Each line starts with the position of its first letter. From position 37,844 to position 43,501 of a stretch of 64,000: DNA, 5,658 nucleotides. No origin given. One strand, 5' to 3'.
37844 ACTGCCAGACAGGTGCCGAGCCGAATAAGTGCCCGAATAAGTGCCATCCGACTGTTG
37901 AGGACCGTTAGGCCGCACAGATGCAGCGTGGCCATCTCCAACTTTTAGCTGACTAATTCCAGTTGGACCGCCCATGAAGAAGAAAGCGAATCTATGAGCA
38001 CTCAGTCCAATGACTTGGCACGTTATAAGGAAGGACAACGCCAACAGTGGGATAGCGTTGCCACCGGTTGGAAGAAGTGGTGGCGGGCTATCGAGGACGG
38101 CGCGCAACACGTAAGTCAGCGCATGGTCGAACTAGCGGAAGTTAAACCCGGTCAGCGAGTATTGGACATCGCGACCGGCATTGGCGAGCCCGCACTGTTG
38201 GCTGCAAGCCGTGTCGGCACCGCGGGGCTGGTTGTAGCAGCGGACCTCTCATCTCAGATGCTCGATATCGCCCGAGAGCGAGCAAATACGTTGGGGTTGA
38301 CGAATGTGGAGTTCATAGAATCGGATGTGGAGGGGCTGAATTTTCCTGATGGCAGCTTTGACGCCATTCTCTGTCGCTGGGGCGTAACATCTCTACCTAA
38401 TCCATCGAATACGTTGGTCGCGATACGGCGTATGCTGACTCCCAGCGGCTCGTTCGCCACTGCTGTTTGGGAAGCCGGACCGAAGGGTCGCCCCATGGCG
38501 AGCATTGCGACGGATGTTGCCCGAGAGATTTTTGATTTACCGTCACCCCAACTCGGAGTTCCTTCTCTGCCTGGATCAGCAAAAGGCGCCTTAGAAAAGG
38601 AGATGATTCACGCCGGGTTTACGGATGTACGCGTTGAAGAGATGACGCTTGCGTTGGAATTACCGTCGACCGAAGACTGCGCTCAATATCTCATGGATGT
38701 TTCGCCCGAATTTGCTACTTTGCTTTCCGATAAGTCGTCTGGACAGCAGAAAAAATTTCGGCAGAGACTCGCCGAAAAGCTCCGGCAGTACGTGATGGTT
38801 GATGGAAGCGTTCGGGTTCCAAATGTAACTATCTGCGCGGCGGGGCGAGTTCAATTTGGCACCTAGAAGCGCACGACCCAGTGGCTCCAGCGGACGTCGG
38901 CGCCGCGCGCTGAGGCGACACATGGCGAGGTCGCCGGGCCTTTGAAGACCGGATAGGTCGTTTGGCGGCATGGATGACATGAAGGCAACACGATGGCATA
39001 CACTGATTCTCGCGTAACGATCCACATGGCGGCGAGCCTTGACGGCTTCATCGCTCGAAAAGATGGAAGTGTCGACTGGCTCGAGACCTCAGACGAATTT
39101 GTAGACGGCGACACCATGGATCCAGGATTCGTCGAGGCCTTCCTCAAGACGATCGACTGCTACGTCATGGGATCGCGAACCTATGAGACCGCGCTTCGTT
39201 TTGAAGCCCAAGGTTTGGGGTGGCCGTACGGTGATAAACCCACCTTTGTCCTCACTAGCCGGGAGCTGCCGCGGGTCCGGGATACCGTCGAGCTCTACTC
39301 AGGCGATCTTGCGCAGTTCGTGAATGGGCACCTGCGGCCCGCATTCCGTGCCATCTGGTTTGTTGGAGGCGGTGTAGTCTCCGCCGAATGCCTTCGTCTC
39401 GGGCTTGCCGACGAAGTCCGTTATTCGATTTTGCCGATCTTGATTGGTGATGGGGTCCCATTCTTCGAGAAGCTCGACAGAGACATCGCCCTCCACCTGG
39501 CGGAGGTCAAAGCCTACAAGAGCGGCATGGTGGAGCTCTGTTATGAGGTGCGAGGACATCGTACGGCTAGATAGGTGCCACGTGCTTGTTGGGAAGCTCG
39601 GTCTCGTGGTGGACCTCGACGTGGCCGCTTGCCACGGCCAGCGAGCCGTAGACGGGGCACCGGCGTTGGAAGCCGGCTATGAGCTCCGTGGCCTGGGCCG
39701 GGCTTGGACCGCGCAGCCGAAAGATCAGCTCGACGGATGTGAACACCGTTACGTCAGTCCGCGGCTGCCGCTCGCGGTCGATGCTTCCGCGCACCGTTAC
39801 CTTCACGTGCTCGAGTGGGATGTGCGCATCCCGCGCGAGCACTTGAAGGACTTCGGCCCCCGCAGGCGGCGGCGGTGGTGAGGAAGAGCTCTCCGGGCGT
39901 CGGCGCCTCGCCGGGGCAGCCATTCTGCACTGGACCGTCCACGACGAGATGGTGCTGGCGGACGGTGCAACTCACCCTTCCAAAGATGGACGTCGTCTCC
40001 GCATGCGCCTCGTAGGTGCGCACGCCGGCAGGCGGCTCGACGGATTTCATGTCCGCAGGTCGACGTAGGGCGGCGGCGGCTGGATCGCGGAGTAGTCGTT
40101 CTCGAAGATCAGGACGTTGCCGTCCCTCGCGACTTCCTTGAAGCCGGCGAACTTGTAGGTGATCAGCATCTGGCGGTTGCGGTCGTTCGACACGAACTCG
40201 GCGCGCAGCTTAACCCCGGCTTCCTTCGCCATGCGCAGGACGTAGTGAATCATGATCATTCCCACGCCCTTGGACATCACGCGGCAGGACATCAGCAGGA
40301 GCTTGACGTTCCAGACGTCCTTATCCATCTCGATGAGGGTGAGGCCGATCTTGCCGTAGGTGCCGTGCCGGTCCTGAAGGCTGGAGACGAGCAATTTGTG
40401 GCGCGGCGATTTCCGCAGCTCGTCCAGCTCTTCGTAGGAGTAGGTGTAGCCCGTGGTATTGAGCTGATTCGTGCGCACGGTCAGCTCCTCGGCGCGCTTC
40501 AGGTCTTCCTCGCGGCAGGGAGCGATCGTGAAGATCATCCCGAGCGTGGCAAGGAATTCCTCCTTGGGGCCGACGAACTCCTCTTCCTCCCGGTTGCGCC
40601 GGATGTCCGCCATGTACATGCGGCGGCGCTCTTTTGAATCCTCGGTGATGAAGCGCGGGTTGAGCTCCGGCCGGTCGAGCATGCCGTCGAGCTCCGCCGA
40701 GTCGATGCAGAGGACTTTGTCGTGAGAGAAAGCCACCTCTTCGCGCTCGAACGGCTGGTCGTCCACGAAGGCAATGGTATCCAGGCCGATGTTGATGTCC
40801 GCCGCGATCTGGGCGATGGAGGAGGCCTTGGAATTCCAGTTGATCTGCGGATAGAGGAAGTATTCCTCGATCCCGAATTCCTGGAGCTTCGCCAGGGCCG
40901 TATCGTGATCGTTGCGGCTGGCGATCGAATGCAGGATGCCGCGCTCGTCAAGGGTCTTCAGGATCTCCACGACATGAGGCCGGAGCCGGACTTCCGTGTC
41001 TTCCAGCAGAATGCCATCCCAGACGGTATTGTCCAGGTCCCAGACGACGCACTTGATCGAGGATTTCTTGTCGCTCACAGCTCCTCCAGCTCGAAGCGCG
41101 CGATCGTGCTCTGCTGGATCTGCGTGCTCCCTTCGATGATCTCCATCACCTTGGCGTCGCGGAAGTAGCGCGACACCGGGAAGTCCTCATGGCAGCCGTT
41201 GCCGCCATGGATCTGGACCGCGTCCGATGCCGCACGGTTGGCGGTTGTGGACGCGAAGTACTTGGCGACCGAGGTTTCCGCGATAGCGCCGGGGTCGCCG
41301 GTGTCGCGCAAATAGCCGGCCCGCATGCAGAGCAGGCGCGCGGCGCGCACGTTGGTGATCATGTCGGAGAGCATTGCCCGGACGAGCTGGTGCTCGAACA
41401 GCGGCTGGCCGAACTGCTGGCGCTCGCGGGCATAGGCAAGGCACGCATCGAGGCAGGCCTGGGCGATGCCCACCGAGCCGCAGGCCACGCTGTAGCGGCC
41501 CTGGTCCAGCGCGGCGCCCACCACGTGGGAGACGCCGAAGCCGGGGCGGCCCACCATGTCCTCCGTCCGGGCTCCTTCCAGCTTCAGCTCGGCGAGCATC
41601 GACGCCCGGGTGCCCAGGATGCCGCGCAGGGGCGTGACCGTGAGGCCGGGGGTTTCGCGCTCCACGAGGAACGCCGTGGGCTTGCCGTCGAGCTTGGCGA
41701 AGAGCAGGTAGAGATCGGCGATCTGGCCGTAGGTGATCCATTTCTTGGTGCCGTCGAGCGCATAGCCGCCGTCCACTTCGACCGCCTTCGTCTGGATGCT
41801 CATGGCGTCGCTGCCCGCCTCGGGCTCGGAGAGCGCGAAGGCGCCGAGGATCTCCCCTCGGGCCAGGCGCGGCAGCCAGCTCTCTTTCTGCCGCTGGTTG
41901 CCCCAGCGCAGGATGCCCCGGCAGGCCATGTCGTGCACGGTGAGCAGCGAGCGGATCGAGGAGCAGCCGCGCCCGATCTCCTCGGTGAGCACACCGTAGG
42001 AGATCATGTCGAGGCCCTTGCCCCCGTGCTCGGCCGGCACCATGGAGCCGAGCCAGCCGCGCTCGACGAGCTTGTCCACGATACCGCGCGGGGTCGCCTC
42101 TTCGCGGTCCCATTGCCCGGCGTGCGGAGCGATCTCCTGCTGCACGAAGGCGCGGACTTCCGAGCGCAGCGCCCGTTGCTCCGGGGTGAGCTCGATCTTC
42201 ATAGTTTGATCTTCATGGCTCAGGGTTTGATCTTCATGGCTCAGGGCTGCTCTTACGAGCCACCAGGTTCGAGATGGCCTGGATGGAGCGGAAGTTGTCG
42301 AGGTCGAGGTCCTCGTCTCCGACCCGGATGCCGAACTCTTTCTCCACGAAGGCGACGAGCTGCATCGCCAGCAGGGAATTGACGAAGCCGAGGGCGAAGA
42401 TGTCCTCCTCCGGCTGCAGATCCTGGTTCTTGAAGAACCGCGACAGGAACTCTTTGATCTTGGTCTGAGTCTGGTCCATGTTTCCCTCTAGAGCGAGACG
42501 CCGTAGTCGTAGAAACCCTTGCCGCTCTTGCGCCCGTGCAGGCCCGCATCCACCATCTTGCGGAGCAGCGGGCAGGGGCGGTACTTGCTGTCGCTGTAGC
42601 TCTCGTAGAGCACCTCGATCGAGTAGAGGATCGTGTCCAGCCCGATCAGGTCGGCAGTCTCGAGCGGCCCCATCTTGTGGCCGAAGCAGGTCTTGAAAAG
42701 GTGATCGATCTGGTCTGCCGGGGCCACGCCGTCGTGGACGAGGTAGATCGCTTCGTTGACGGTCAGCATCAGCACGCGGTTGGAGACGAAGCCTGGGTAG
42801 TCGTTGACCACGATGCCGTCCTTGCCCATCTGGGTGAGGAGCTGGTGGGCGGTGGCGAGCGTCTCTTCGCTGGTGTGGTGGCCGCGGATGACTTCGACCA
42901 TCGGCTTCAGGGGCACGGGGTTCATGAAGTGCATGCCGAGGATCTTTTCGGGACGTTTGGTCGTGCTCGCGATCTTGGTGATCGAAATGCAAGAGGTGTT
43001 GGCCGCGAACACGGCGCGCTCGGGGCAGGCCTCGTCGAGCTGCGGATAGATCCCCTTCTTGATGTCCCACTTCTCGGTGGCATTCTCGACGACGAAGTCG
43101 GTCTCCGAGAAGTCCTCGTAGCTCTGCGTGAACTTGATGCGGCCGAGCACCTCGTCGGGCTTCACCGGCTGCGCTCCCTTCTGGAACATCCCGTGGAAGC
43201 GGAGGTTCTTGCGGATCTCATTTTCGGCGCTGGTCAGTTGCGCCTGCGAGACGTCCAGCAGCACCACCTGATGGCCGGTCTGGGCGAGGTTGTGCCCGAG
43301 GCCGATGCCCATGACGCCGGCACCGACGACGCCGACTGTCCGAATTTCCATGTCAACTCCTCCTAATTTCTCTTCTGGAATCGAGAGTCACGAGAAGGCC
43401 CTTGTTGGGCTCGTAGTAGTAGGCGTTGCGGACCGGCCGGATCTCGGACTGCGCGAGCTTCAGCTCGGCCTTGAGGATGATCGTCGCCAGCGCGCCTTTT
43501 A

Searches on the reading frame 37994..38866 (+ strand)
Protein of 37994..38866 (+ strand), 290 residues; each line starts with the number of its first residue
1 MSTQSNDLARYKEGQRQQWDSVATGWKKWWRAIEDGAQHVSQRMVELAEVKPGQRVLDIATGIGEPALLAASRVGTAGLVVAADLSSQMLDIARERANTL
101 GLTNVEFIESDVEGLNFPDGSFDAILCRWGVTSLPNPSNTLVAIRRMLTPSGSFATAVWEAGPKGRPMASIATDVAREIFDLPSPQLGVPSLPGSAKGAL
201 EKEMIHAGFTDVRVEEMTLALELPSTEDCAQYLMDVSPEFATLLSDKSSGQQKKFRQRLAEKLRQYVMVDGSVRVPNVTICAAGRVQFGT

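Call 73: search_protein_families(library=pfam, proteins=[window:37994-38866:+])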
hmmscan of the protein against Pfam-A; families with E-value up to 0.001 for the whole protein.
window:37994-38866:+ (290 aa): 9 families
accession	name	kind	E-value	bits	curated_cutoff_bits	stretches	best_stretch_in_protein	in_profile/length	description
PF13649.12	Methyltransf_25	-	4.1e-20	72.7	27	1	56-152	1-97/97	Methyltransferase domain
PF08241.18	Methyltransf_11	-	2.1e-19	70.4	21.2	1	57-155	1-94/95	Methyltransferase domain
PF01209.24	Ubie_methyltran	-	4.2e-19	69.3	20.1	1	44-155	39-150/233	ubiE/COQ5 methyltransferase family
PF13847.12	Methyltransf_31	-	1.1e-18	67.8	27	1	51-156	2-109/145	Methyltransferase domain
PF08242.18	Methyltransf_12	-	1.5e-10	42.1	30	1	57-153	1-97/98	Methyltransferase domain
PF01135.25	PCMT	-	6.6e-10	39.5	20.3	1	37-136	58-157/210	Protein-L-isoaspartate(D-aspartate) O-methyltransferase (PCMT)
PF13489.12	Methyltransf_23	-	2.3e-09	37.6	27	1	47-162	16-122/164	Methyltransferase domain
PF05175.20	MTS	-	6.5e-05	23.1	23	1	41-127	20-104/170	Methyltransferase small domain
PF02353.26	CMAS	-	0.00016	21.6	27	1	26-106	36-114/273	Mycolic acid cyclopropane synthetase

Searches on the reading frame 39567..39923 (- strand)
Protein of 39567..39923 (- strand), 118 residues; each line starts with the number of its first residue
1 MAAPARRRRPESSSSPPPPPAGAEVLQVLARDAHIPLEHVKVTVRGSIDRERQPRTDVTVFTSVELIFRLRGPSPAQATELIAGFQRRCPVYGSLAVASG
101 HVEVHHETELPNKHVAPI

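Call 3: search_protein_families(library=pfam, proteins=[window:39567-39923:-])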
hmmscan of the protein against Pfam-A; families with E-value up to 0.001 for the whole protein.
window:39567-39923:- (118 aa): 1 family
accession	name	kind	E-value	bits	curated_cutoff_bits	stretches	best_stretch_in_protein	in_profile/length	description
PF02566.24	OsmC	-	2.6e-07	31.4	27.5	1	26-96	24-92/100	OsmC-like protein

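Call 5: search_protein_families(library=ncbifam, proteins=[window:39567-39923:-])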
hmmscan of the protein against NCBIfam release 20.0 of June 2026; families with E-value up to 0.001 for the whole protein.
window:39567-39923:- (118 aa): 0 families

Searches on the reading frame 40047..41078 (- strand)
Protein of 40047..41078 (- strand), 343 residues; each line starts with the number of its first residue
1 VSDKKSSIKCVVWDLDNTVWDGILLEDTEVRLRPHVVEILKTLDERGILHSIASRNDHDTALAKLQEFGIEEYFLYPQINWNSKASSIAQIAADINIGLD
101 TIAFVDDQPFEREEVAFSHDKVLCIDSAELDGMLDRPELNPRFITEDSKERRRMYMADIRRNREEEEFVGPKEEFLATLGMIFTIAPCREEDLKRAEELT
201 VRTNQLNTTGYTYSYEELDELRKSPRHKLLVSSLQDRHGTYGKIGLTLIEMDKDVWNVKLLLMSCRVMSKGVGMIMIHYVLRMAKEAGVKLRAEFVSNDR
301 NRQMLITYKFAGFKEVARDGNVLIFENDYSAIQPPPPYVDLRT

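Call 3: search_protein_families(library=pfam, proteins=[window:40047-41078:-])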
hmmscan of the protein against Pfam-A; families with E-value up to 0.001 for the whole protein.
window:40047-41078:- (343 aa): 3 families
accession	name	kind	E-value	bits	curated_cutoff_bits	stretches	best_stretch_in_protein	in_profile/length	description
PF00702.32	Hydrolase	-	9.1e-08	33.1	26.4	1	22-108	89-180/191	haloacid dehalogenase-like hydrolase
PF12689.13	Acid_PPase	-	1.7e-06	28.4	27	1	27-116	41-141/169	Acid Phosphatase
PF13419.12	HAD_2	-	1.5e-05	25.6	23.8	1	27-108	75-161/178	Haloacid dehalogenase-like hydrolase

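Call 5: search_protein_families(library=ncbifam, proteins=[window:40047-41078:-])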
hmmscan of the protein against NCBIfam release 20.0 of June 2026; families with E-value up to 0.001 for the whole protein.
window:40047-41078:- (343 aa): 3 families
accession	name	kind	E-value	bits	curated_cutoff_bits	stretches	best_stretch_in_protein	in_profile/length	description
TIGR01686.1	FkbH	subfamily_domain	3.1e-78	263.2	146.65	1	8-314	3-320/323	FkbH domain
TIGR01681.1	HAD-SF-IIIC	subfamily_domain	2.4e-20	73.7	35.75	1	9-116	1-129/132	HAD-IIIC family phosphatase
TIGR01685.1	MDP-1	equivalog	1.3e-06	28.7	53.75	1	28-127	42-158/174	magnesium-dependent phosphatase-1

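Call 14: find_homologous_proteins(query=window:40047-41078:-)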
Query window:40047-41078:- (343 aa): 7061 proteins with E <= 0.001 among 8000 candidates; the best 120 are listed.
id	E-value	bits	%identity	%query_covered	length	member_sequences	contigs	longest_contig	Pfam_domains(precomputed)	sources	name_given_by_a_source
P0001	1.5e-227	772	100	100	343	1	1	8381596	PF13419.13,PF12689.14,PF00702.33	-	-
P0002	6.9e-223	757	97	100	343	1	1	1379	PF13419.13,PF12689.14,PF00702.33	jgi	-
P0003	3.4e-221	751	96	100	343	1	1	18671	PF13419.13,PF12689.14,PF00702.33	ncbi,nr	ncbi:MAG TPA: HAD-IIIC family phosphatase [Thermoanaerobaculia bacterium]|nr:HAD-IIIC family phospha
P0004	3.8e-221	751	97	100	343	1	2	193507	PF12689.14,PF00702.33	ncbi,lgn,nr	ncbi:MAG: hypothetical protein QOH06_4904 [Acidobacteriota bacterium]|nr:hypothetical protein [Acido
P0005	7.6e-221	750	96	100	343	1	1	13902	PF13419.13,PF12689.14,PF00702.33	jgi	jgi:FkbH-like protein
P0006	8.7e-221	750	97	100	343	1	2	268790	PF12689.14,PF00702.33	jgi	jgi:FkbH-like protein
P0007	1.7e-218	742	96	100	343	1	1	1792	PF12689.14,PF00702.33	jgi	-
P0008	1.2e-217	740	95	100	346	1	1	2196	PF13419.13,PF12689.14,PF00702.33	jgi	jgi:FkbH-like protein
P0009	1.9e-217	739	96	100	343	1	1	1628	PF13419.13,PF12689.14,PF00702.33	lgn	-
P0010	2.0e-216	736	95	100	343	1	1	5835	PF13419.13,PF12689.14,PF00702.33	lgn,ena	-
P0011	7.7e-213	724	94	100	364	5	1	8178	PF12689.14,PF00702.33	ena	-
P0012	8.8e-213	724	93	100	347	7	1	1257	PF13419.13,PF12689.14,PF00702.33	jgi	jgi:FkbH-like protein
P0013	5.5e-208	708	92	99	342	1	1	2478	PF12689.14,PF00702.33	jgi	jgi:FkbH-like protein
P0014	7.9e-208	707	91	100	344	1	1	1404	PF12689.14,PF00702.33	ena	-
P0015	1.3e-207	707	90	99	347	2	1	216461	PF13419.13,PF12689.14,PF00702.33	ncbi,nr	ncbi:MAG TPA: HAD-IIIC family phosphatase [Thermoanaerobaculia bacterium]|nr:HAD-IIIC family phospha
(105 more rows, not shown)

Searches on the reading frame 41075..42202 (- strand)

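Call 3: search_protein_families(library=pfam, proteins=[window:41075-42202:-])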
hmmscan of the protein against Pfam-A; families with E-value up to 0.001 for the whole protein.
window:41075-42202:- (375 aa): 4 families
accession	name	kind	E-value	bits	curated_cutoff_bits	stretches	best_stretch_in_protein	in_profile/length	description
PF00441.29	Acyl-CoA_dh_1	-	1.1e-47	162.3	22.4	1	227-370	6-148/150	Acyl-CoA dehydrogenase, C-terminal domain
PF02771.21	Acyl-CoA_dh_N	-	1.1e-37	129.3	22.9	1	6-117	1-113/113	Acyl-CoA dehydrogenase, N-terminal domain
PF08028.16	Acyl-CoA_dh_2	-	6.6e-22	78.7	22.7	1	240-354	4-127/134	Acyl-CoA dehydrogenase, C-terminal domain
PF02770.24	Acyl-CoA_dh_M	-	1.2e-20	73.9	33.3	1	121-209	1-95/97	Acyl-CoA dehydrogenase, middle domain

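Call 5: search_protein_families(library=ncbifam, proteins=[window:41075-42202:-])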
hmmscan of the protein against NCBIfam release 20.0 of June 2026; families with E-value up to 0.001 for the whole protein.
window:41075-42202:- (375 aa): 23 families
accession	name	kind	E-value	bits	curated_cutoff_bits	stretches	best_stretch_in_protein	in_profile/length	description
NF042972.1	AcrlCoAredClosAcrC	equivalog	4.9e-89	298.6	640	1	1-369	1-374/378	acryloyl-CoA reductase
NF045552.1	GlutCoADH_Des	equivalog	1.3e-83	281.3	470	1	1-371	1-379/387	glutaryl-CoA dehydrogenase Acd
NF043006.1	CyhCrbnylCoADH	equivalog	1.1e-70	238.6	650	1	7-369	6-373/380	cyclohexane-1-carbonyl-CoA dehydrogenase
NF058590.1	AcCoDHFadEBacil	equivalog_domain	1.8e-67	228.2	600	2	4-297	20-318/586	acyl-CoA dehydrogenase FadE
NF042439.1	SulpropCoADesulf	equivalog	7.4e-65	219.1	600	1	14-369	2-368/379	3-sulfinopropanoyl-CoA desulfinase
NF045652.1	ProlPCPDhRedW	equivalog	6.9e-59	199.5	650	1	7-369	2-371/376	L-prolyl-[peptidyl-carrier protein] dehydrogenase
NF053553.1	prodigi_MBC_PigA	equivalog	3.3e-53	181.2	500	1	1-369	1-377/381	prodigiosin MBC biosynthesis dehydrogenase PigA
NF008997.0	PRK12341.1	equivalog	2.5e-48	165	537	1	1-362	1-367/382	acyl-CoA dehydrogenase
TIGR03207.1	cyc_hxne_CoA_dh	equivalog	3.1e-47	161.1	575.35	1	5-370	1-370/372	cyclohexanecarboxyl-CoA dehydrogenase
NF002885.1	PRK03354.1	equivalog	1.1e-42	146.4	540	1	1-369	1-371/378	crotonobetainyl-CoA dehydrogenase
NF052270.1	Staph_DH_FadE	equivalog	1.1e-42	146.2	600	1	73-369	92-391/400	acyl-CoA dehydrogenase FadE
NF007000.1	PRK09463.1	subfamily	2.1e-26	92.5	600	2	10-190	41-236/726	acyl-CoA dehydrogenase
NF049984.1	Rv1679_FadE16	equivalog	3.2e-26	92.4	600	1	24-355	12-349/371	Rv1679 family acyl-CoA dehydrogenase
NF009586.0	PRK13026.1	subfamily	1.7e-22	79.6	608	2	37-189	109-270/777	acyl-CoA dehydrogenase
TIGR03203.1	pimD_small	equivalog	4.6e-22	78.6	652.7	1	4-367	3-372/378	pimeloyl-CoA dehydrogenase small subunit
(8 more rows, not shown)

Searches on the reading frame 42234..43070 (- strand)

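Call 3: search_protein_families(library=pfam, proteins=[window:42234-43070:-])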
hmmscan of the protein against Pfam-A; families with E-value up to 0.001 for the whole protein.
window:42234-43070:- (278 aa): 1 family
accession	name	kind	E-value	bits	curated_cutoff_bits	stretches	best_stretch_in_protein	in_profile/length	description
PF00550.31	PP-binding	-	2e-08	34.8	20.8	1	211-269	9-66/67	Phosphopantetheine attachment site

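Call 5: search_protein_families(library=ncbifam, proteins=[window:42234-43070:-])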
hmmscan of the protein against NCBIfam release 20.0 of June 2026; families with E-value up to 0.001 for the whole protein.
window:42234-43070:- (278 aa): 3 families
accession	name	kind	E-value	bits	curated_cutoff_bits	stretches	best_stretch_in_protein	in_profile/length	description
NF058660.1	cispen_ACP_AmcB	equivalog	1.6e-06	28.2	80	1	231-274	36-79/80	cispentacin biosynthesis acyl carrier protein AmcB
NF005480.0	PRK07081.1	equivalog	3.7e-06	26.8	72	1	216-271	20-74/83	acyl carrier protein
NF052616.1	ACP_for_OlsHI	equivalog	1.7e-05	25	130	1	198-274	1-81/83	ornithine lipid biosynthesis acyl carrier protein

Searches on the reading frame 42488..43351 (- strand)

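Call 3: search_protein_families(library=pfam, proteins=[window:42488-43351:-])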
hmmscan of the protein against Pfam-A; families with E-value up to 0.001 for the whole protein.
window:42488-43351:- (287 aa): 6 families
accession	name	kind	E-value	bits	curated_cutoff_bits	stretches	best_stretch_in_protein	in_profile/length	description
PF02737.24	3HCDH_N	-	2.2e-56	191.1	22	1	5-184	1-179/180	3-hydroxyacyl-CoA dehydrogenase, NAD binding domain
PF00725.27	3HCDH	-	4.3e-33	114.2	22.1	1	187-283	1-97/97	3-hydroxyacyl-CoA dehydrogenase, C-terminal domain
PF03446.21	NAD_binding_2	-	1.4e-05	25.6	21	1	5-44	1-40/161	NAD binding domain of 6-phosphogluconate dehydrogenase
PF02558.23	ApbA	-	3.2e-05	24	22.2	1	6-41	1-35/150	Ketopantoate reductase PanE/ApbA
PF03721.20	UDPG_MGDP_dh_N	-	0.00061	19.8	27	1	5-44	2-41/187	UDP-glucose/GDP-mannose dehydrogenase family, NAD binding domain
PF01266.30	DAO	-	0.00098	19.2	27.9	0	6-35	2-31/353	FAD dependent oxidoreductase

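Call 5: search_protein_families(library=ncbifam, proteins=[window:42488-43351:-])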
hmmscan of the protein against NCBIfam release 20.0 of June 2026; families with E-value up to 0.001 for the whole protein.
window:42488-43351:- (287 aa): 23 families
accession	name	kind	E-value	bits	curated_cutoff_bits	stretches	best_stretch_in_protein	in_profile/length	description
NF004474.0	PRK05808.1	subfamily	3.9e-98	328.2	408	1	1-283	1-282/283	3-hydroxybutyryl-CoA dehydrogenase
NF005715.0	PRK07530.1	equivalog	1.7e-93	313.2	420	1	1-284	2-284/292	3-hydroxybutyryl-CoA dehydrogenase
NF006722.0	PRK09260.1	equivalog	1.4e-84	283.7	429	1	4-284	3-282/289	3-hydroxyacyl-CoA dehydrogenase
NF006124.0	PRK08268.1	subfamily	2.2e-82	277.7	508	1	2-283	6-287/507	3-hydroxyacyl-CoA dehydrogenase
NF005875.0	PRK07819.1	subfamily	1.5e-75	254.3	319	1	2-283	4-286/287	3-hydroxybutyryl-CoA dehydrogenase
NF008727.0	PRK11730.1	equivalog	1e-67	229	870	1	3-284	313-593/717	fatty acid oxidation complex subunit alpha FadB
NF004699.0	PRK06035.1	equivalog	2e-66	224.1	500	1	1-282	1-289/294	3-hydroxyacyl-CoA dehydrogenase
TIGR02279.1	PaaC-3OHAcCoADH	equivalog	8.5e-61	206.3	669.4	1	4-284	6-286/503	3-hydroxyacyl-CoA dehydrogenase PaaH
TIGR02437.1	FadB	equivalog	4.3e-58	197.2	933.55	1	6-284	316-593/714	fatty acid oxidation complex subunit alpha FadB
NF008363.0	PRK11154.1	equivalog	1.3e-57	195.4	869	1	2-284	308-587/708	fatty acid oxidation complex subunit alpha FadJ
NF006143.0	PRK08293.1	equivalog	1.5e-54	185.3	312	1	1-284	2-288/291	3-hydroxyacyl-CoA dehydrogenase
TIGR02441.1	fa_ox_alpha_mit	equivalog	9.3e-53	179.4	964.65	1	2-284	334-614/737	fatty acid oxidation complex subunit alpha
NF006125.0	PRK08269.1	equivalog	1.3e-50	172.3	427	1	3-283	5-296/334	3-hydroxybutyryl-CoA dehydrogenase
NF042925.1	FHMPC_DH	equivalog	2.4e-49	168.3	500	1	5-284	2-281/304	5-formyl-3-hydroxy-2-methylpyridine 4-carboxylate 5-dehydrogenase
TIGR02440.1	FadJ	equivalog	5.5e-49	167.1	968.45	1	2-284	303-582/699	fatty acid oxidation complex subunit alpha FadJ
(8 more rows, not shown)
